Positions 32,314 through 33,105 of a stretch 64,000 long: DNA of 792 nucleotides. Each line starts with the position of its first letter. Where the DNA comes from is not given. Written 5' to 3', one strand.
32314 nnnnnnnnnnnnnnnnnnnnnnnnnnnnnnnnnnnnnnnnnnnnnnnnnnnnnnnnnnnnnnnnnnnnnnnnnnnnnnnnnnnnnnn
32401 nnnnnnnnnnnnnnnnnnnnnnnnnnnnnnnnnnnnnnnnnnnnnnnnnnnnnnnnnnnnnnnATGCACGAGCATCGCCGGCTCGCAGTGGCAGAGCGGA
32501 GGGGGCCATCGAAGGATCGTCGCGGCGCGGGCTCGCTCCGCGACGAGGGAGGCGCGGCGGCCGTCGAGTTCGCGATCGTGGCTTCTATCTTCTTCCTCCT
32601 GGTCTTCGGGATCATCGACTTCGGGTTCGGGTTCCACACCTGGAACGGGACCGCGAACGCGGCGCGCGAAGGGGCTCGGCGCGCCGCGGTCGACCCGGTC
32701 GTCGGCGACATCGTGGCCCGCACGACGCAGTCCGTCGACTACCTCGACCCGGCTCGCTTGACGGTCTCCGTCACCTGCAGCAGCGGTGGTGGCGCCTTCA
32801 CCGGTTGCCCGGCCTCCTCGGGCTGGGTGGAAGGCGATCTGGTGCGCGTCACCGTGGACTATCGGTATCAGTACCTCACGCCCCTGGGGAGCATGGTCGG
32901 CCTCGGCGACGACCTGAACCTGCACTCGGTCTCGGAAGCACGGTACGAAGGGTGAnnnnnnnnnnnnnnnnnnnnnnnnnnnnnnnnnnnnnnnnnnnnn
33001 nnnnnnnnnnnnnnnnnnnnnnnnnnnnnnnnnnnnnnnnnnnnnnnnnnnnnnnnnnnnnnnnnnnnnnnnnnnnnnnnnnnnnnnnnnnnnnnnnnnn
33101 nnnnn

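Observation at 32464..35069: Orphan Tad-like module (TadE-like, TadG-like with vWA domain, CpaB) with no ATPase or platform genes nearby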

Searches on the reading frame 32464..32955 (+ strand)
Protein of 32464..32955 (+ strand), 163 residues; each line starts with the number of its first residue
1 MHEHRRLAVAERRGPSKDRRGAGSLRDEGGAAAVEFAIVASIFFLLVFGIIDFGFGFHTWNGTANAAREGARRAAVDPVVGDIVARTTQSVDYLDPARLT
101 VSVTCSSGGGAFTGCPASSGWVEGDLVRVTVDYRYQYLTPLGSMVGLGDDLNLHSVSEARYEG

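Call 7: search_protein_families(library=pfam, proteins=[window:32464-32955:+], max_evalue=0.01)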
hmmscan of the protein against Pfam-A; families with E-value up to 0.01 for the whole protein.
window:32464-32955:+ (163 aa): 1 family
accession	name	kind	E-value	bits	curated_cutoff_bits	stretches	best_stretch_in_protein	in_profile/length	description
PF07811.17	TadE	-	5.1e-17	62.2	22.9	1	30-72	1-43/43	TadE-like protein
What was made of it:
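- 32464..32955 (+): TadE-type minor (pseudo)pilin, 163 aa. PF07811 E=5e-17 (call 7).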

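Call 65: search_protein_families(library=ncbifam, proteins=[window:32464-32955:+], max_evalue=0.01)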
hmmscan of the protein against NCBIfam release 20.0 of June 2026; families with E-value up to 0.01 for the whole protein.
window:32464-32955:+ (163 aa): 0 families
